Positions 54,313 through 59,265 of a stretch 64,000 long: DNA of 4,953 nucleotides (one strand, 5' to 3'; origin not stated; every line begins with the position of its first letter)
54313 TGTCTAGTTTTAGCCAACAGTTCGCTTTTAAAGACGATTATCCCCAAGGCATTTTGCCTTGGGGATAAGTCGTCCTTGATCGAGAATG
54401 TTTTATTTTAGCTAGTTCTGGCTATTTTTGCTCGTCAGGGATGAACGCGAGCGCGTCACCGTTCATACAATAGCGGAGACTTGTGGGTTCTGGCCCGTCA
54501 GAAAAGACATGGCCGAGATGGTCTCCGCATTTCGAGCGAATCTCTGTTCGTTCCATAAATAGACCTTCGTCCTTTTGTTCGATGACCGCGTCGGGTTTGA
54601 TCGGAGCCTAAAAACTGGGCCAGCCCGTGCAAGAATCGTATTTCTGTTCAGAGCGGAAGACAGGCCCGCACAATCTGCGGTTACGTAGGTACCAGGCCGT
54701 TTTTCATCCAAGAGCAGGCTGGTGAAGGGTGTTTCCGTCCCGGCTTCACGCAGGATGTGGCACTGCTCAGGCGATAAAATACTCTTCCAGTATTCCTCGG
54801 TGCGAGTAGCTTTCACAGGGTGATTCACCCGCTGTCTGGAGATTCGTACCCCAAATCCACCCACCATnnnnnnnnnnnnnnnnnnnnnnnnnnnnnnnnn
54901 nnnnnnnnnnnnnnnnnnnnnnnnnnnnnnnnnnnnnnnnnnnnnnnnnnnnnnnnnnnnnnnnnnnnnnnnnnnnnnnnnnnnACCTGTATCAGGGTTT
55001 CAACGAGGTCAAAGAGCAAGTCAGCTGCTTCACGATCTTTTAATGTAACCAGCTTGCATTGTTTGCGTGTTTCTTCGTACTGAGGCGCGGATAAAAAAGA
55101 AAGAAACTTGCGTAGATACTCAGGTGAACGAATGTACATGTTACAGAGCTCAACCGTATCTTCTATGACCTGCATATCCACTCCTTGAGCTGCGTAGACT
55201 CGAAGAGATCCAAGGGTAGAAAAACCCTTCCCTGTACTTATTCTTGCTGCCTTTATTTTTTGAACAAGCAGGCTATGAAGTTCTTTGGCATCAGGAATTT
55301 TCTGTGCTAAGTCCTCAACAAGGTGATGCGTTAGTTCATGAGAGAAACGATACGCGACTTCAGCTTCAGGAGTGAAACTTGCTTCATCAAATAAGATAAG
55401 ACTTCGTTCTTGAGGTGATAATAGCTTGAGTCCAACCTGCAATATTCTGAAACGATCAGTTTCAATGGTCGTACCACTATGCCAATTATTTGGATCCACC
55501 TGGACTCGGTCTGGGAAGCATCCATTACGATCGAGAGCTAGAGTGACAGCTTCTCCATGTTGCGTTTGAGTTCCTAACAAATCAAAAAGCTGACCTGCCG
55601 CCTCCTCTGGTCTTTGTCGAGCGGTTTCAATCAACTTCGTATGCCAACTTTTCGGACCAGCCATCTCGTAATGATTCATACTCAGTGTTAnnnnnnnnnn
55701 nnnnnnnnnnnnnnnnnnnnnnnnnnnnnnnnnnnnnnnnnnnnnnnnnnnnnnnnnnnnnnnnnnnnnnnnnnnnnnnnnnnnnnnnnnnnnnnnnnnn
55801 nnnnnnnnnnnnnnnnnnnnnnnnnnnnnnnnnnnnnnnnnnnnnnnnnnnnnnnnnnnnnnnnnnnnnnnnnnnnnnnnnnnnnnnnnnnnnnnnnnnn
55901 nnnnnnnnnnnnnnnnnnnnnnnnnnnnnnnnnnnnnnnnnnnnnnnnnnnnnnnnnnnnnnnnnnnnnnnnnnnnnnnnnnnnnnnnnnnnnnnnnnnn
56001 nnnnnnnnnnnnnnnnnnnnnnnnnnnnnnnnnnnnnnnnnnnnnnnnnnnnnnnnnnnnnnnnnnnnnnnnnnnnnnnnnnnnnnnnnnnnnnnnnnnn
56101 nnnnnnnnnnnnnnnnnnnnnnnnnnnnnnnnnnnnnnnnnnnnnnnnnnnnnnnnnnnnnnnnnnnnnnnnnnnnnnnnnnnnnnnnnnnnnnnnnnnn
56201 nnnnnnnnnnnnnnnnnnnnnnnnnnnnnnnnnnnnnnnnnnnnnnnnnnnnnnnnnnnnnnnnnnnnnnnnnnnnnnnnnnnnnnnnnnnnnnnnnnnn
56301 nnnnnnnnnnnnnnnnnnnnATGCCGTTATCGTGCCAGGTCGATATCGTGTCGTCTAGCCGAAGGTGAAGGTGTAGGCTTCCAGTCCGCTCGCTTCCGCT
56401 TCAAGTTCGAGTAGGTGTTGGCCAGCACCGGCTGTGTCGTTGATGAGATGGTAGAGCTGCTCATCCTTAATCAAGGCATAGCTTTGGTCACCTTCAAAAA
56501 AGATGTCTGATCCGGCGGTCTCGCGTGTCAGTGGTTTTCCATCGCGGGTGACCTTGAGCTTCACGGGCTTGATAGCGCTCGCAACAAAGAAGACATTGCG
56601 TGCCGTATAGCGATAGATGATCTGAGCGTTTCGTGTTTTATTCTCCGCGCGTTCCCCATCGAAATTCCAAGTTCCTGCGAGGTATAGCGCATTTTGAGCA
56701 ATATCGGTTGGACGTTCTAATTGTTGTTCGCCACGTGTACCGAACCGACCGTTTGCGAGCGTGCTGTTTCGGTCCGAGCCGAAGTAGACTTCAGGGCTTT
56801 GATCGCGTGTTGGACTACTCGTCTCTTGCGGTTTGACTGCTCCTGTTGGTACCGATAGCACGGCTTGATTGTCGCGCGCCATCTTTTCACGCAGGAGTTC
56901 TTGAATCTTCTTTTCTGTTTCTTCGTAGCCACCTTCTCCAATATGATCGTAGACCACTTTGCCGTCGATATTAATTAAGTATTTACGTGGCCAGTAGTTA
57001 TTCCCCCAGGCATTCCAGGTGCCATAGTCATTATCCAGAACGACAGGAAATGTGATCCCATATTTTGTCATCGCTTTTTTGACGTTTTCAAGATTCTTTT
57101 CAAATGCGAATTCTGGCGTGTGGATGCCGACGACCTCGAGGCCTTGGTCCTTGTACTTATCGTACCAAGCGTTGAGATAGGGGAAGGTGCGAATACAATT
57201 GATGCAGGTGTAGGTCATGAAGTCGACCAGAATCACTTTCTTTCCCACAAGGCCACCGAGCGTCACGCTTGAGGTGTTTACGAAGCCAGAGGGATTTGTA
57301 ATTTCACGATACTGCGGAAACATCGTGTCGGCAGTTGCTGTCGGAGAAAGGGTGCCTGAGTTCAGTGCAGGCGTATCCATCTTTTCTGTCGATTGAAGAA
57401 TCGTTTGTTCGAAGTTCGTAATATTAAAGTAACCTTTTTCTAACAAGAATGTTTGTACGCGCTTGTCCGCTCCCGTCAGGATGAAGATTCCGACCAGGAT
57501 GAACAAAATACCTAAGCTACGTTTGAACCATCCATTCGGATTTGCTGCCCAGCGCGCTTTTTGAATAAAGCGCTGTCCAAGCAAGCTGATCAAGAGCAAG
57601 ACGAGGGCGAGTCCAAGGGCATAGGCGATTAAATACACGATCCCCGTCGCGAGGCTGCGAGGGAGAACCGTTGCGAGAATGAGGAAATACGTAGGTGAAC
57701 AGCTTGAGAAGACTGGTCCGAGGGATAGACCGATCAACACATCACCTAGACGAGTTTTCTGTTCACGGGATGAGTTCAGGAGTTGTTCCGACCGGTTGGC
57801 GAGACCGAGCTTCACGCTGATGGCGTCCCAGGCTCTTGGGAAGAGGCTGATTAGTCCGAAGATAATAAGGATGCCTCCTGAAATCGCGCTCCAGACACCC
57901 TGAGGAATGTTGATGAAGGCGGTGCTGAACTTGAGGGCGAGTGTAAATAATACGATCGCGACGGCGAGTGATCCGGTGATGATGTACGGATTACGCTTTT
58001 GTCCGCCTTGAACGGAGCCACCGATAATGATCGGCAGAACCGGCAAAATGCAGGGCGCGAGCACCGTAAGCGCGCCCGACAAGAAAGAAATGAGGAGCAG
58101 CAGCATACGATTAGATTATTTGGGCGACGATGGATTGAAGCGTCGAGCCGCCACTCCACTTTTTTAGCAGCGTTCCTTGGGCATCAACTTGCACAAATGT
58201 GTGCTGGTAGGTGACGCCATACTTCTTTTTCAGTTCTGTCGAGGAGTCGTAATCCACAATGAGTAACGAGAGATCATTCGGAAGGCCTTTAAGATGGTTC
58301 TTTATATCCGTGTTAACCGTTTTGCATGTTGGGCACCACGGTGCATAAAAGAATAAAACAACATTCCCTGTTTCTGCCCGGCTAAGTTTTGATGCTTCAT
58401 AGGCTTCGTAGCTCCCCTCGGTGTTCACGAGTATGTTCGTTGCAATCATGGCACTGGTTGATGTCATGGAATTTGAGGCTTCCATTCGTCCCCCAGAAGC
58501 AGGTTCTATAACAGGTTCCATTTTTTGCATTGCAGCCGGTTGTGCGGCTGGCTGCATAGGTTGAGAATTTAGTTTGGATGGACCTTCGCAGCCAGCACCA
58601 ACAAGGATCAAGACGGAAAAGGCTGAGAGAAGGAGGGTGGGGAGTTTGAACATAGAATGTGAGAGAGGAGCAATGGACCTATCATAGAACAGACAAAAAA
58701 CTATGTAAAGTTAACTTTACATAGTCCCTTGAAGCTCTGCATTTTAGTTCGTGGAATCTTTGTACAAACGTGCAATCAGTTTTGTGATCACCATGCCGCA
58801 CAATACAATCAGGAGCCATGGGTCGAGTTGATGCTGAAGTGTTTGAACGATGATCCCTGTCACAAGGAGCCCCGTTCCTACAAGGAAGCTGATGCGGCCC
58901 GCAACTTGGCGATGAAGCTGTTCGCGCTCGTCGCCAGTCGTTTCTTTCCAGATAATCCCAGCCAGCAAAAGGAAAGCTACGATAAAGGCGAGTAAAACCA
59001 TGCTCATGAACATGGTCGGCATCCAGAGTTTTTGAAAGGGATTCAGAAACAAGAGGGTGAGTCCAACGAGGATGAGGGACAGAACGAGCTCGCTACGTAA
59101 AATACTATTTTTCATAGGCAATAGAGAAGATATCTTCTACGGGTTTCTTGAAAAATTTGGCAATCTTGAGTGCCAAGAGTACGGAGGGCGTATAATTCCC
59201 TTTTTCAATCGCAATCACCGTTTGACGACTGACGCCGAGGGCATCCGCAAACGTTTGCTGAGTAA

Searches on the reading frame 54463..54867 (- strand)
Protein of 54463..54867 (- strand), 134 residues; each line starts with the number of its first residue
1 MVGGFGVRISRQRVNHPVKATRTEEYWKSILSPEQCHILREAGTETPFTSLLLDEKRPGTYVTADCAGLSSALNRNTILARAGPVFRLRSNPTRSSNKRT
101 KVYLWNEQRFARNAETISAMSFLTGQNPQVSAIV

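Call 24: search_protein_families(library=pfam, proteins=[window:54463-54867:-])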
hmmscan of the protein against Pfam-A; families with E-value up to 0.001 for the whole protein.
window:54463-54867:- (134 aa): 1 family
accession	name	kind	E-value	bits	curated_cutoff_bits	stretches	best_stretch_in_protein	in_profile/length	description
PF01641.26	SelR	-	4.8e-06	26.9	24.9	1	31-67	1-37/116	SelR domain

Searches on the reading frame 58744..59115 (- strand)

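Call 24: search_protein_families(library=pfam, proteins=[window:58744-59115:-])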
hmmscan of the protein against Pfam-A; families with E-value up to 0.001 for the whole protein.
window:58744-59115:- (123 aa): 1 family
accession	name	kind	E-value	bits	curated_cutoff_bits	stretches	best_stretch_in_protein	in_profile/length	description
PF01757.29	Acyl_transf_3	-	0.00093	18.8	31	1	11-120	152-265/326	Acyltransferase domain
